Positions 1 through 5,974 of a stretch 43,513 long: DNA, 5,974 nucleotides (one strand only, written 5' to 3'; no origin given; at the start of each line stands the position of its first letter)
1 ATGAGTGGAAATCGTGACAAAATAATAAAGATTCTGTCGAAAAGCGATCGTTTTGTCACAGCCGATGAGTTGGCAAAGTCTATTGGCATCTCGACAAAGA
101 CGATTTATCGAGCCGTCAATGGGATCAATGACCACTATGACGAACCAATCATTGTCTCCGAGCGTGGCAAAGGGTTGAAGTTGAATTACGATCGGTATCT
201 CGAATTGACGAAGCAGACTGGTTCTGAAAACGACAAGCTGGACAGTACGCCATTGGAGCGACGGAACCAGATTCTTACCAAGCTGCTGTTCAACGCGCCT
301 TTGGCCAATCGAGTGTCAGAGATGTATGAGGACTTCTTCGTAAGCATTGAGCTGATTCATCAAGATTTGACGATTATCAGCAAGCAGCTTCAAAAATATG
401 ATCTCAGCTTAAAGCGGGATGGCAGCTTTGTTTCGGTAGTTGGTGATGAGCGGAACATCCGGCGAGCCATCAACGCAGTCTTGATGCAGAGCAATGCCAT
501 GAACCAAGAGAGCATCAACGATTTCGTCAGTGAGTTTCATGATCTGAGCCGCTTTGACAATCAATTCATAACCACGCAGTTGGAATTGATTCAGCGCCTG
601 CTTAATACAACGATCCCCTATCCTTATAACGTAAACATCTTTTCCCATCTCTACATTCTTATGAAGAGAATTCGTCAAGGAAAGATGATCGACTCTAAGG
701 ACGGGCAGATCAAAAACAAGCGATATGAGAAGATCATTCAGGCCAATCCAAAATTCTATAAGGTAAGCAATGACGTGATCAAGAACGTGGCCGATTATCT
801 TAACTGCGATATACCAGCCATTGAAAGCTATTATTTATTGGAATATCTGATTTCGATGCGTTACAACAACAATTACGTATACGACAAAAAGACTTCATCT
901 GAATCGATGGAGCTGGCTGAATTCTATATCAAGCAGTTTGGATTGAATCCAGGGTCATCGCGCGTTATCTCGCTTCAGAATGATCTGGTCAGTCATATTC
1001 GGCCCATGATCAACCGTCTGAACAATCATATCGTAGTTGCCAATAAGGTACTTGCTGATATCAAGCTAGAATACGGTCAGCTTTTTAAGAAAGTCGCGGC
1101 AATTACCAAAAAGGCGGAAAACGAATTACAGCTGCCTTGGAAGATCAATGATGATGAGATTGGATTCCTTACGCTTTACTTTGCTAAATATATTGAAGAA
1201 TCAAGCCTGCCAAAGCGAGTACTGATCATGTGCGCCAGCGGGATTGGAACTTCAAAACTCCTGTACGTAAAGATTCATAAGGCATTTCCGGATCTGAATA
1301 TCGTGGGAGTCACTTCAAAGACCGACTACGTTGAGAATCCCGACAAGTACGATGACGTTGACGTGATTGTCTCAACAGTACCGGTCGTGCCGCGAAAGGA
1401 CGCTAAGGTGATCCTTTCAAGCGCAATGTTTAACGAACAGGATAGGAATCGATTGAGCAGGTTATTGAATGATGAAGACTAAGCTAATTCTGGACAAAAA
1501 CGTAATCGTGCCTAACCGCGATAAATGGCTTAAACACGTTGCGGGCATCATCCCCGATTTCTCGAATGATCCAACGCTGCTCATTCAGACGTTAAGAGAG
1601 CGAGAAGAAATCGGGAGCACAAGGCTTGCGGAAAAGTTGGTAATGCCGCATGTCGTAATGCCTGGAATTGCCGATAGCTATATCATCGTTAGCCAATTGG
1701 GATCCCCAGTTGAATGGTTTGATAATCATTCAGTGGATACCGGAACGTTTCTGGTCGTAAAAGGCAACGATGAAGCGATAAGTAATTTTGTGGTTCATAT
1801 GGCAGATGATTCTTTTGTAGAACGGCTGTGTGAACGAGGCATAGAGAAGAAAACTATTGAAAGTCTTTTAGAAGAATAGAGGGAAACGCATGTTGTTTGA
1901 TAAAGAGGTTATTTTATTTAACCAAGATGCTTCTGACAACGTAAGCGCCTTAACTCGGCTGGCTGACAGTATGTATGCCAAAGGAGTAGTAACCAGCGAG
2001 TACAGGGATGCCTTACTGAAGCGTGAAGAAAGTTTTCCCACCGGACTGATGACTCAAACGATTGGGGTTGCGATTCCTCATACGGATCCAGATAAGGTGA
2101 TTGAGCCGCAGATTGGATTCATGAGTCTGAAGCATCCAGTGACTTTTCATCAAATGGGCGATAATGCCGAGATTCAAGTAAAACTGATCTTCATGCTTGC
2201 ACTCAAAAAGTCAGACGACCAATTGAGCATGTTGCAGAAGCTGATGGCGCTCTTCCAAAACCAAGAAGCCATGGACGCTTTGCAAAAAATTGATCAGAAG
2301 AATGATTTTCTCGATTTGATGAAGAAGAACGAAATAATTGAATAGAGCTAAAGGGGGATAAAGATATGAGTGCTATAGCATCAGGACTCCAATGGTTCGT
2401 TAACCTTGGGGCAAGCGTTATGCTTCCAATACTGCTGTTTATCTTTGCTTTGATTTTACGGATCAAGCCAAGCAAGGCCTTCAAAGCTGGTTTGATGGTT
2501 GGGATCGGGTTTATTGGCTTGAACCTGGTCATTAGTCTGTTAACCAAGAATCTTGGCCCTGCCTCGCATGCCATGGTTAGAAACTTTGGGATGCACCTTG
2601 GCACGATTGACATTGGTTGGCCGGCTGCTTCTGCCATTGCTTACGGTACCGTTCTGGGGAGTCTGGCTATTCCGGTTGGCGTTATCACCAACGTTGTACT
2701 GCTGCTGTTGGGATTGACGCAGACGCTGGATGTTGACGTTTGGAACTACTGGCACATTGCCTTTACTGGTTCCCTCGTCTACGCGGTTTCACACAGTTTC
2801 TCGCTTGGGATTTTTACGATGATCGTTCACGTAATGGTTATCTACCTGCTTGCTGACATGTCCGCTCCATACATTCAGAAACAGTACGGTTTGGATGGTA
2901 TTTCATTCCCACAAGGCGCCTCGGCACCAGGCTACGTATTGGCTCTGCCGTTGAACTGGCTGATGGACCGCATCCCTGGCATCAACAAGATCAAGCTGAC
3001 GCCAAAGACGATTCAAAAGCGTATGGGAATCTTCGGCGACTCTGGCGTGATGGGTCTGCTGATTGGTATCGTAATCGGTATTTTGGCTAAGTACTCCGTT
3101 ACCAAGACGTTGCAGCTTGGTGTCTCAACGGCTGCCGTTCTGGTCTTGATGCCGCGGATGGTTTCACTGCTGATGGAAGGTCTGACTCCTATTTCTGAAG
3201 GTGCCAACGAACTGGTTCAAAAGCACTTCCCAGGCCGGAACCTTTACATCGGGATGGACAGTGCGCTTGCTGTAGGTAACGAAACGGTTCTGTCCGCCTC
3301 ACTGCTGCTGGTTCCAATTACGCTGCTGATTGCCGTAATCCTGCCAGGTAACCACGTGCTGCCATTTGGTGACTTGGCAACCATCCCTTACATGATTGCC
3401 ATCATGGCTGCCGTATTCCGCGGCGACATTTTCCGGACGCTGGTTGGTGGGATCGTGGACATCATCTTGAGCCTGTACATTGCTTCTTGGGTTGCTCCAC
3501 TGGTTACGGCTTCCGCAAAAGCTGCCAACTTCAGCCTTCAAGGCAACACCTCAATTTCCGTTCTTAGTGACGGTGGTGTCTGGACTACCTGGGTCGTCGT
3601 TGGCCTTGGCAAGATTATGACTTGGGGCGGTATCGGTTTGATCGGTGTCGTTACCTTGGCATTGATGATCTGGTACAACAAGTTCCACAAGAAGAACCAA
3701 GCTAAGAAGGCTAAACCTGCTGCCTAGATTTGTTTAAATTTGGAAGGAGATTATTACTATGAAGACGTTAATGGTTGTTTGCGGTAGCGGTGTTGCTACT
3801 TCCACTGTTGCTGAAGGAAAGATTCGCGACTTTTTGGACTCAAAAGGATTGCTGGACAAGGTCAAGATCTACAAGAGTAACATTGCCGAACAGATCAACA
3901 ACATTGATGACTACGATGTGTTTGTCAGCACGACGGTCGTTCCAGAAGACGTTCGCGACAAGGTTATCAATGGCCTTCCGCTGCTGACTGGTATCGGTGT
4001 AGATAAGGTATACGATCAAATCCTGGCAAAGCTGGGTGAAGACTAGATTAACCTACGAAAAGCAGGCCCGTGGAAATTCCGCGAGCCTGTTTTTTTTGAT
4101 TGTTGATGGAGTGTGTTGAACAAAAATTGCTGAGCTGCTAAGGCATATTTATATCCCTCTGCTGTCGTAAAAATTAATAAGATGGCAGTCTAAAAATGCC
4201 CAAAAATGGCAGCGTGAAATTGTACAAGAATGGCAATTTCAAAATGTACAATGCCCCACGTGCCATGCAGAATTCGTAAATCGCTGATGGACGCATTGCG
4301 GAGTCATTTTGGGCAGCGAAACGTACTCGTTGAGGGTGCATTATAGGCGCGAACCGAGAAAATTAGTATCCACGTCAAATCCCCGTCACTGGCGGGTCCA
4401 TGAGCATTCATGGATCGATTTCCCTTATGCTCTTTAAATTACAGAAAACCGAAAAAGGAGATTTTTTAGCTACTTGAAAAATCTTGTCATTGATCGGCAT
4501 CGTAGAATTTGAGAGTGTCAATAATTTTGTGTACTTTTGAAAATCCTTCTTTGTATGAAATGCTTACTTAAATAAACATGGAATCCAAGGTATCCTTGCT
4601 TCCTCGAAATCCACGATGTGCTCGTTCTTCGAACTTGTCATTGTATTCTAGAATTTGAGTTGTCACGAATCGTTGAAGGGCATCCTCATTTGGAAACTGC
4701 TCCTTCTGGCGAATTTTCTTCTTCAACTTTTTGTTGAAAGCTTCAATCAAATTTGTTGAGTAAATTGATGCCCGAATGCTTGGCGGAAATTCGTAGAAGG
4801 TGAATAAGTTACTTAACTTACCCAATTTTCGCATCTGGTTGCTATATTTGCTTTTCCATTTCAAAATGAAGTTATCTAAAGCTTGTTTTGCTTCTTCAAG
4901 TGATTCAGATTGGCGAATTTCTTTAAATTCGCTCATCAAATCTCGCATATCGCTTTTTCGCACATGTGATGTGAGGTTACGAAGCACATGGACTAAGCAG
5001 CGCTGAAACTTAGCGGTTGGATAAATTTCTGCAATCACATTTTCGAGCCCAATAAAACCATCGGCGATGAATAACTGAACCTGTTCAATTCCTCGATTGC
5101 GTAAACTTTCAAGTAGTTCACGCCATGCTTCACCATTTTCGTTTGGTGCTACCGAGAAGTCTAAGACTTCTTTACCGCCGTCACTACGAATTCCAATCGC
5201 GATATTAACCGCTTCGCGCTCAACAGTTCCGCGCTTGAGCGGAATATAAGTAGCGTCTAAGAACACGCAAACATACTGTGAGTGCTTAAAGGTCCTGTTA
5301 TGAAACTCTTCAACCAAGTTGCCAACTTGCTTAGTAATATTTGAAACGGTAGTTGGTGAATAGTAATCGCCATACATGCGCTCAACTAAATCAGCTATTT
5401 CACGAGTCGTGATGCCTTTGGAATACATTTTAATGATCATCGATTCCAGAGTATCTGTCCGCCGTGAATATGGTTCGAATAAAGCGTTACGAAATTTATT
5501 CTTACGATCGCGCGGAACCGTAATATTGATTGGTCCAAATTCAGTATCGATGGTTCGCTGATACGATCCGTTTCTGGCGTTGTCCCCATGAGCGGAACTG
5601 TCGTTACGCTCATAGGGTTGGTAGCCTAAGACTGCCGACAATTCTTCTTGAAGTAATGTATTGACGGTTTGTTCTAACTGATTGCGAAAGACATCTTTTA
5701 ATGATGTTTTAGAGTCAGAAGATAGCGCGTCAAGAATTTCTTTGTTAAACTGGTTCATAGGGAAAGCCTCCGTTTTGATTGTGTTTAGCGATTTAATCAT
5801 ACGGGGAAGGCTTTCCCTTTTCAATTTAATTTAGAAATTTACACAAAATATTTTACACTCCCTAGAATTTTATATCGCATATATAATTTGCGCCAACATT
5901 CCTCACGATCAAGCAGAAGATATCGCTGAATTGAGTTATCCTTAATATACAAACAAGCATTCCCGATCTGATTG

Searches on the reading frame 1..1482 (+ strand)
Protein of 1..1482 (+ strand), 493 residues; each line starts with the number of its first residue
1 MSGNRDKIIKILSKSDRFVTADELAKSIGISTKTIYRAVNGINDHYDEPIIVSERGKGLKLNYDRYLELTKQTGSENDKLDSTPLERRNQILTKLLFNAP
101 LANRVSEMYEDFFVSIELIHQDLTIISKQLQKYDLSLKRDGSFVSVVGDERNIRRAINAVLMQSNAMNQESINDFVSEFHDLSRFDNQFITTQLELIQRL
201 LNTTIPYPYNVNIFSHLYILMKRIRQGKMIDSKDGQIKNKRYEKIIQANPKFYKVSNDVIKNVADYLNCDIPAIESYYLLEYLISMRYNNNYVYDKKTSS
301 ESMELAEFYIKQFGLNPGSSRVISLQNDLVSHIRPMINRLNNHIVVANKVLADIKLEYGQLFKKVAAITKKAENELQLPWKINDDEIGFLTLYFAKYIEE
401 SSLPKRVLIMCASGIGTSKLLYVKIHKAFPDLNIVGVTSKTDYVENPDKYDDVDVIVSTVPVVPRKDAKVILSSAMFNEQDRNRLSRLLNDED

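Call 20: search_protein_families(library=pfam, proteins=[window:1-1482:+])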
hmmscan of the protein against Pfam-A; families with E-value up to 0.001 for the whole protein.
window:1-1482:+ (493 aa): 6 families
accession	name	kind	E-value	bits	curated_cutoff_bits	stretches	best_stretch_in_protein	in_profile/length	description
PF00874.25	PRD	-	1.5e-21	76.9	23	2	326-396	21-89/90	PRD domain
PF08279.18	HTH_11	-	1.8e-09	37.7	25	1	5-59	2-54/55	HTH domain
PF05043.19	Mga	-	5.1e-06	27.4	21.1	1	90-156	20-82/87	Mga helix-turn-helix domain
PF02302.22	PTS_IIB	-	1.3e-05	26.2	23.6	1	406-467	1-61/90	PTS system, Lactose/Cellobiose specific IIB subunit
PF21476.4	PF0610-like_N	-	4.9e-05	23.9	33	1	5-40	3-36/50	PF0610-like, N-terminal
PF13443.12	HTH_26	-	0.00022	21.8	22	0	16-41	8-33/63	Cro/C1-type HTH DNA-binding domain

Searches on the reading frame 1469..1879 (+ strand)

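Call 20: search_protein_families(library=pfam, proteins=[window:1469-1879:+])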
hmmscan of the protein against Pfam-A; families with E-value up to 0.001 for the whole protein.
window:1469-1879:+ (136 aa): 1 family
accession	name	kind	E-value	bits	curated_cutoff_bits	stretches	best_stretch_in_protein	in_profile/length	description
PF00359.27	PTS_EIIA_2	-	4.9e-10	40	27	1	13-124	13-132/144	Phosphoenolpyruvate-dependent sugar phosphotransferase system, EIIA 2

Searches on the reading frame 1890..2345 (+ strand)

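Call 20: search_protein_families(library=pfam, proteins=[window:1890-2345:+])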
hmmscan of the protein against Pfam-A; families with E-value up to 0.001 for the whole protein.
window:1890-2345:+ (151 aa): 1 family
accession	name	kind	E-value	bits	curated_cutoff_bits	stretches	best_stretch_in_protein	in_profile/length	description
PF00359.27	PTS_EIIA_2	-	5.6e-37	127.3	27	1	1-146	1-143/144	Phosphoenolpyruvate-dependent sugar phosphotransferase system, EIIA 2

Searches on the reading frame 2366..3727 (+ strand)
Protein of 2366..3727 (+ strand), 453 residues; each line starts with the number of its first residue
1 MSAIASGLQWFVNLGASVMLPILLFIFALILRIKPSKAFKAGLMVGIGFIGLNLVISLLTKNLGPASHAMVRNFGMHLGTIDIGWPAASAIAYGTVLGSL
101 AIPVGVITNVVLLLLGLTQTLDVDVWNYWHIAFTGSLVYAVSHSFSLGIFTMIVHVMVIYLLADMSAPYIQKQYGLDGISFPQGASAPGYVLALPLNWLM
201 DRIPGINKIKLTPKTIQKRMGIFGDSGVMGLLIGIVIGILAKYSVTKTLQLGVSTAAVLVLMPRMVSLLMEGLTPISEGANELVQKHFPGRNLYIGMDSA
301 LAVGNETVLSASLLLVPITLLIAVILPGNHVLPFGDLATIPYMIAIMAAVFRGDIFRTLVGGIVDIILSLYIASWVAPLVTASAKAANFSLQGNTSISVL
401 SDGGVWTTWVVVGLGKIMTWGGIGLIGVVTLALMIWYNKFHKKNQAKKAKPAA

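Call 20: search_protein_families(library=pfam, proteins=[window:2366-3727:+])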
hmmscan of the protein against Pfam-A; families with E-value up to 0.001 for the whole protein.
window:2366-3727:+ (453 aa): 1 family
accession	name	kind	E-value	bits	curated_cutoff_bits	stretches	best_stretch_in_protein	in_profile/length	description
PF03611.19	EIIC-GAT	-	2.4e-88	297.3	24.2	1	11-390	2-390/394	PTS system sugar-specific permease component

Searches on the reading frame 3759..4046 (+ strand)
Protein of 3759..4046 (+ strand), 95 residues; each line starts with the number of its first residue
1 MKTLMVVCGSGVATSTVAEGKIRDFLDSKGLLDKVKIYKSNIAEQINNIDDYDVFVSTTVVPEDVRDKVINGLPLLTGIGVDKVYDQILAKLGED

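Call 20: search_protein_families(library=pfam, proteins=[window:3759-4046:+])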
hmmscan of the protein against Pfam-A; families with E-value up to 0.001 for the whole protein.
window:3759-4046:+ (95 aa): 1 family
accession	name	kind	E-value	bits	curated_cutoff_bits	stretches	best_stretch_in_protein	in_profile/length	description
PF02302.22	PTS_IIB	-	2.1e-10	41.5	23.6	1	5-84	3-87/90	PTS system, Lactose/Cellobiose specific IIB subunit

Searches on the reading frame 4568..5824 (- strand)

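Call 20: search_protein_families(library=pfam, proteins=[window:4568-5824:-])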
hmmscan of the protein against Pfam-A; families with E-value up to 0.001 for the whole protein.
window:4568-5824:- (418 aa): 4 families
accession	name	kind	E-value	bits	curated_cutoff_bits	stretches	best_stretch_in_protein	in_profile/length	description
PF00872.24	Transposase_mut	-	4e-113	378.6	21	1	32-399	12-377/379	Transposase, Mutator family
PF10551.15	MULE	-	4.1e-08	34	27.6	1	187-283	2-99/99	MULE transposase domain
PF03050.20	DDE_Tnp_IS66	-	7.5e-07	29.3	23.1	1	129-313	12-189/284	Transposase IS66 family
PF13683.12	rve_3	-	0.00033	20.8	26.5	0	359-404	18-60/67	Integrase core domain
